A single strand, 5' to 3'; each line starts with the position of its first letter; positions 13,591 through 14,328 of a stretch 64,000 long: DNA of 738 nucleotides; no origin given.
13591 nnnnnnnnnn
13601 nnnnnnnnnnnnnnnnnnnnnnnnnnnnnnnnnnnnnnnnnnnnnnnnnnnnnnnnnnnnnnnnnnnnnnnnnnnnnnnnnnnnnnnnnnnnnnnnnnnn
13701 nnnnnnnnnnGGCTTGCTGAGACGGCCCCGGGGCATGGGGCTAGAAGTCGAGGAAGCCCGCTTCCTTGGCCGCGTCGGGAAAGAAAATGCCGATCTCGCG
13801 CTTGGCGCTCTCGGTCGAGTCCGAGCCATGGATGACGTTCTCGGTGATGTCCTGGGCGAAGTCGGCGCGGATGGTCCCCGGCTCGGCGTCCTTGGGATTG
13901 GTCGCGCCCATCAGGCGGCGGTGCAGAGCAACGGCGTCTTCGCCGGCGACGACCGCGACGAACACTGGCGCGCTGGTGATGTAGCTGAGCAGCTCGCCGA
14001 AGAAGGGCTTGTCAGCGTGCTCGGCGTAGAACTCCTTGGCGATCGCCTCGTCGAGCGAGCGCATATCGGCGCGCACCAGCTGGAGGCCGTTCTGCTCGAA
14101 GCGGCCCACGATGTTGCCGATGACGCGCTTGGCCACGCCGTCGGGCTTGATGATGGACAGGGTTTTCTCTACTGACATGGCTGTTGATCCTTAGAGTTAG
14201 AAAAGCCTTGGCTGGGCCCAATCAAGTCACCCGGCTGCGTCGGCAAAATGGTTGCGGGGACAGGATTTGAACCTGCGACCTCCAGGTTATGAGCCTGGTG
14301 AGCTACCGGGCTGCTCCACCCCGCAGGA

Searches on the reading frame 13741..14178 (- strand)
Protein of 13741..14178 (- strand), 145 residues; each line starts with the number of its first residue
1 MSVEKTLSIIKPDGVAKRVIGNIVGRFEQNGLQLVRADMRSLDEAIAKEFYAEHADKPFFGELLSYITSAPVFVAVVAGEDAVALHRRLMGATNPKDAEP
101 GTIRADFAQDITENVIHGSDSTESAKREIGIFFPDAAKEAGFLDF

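Call 29: search_protein_families(library=pfam, proteins=[window:13741-14178:-], max_evalue=0.001)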
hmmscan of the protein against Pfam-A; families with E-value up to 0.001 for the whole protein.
window:13741-14178:- (145 aa): 1 family
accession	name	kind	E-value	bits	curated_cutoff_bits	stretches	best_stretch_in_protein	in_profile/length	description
PF00334.24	NDK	-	1.3e-53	181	27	1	4-135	1-132/135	Nucleoside diphosphate kinase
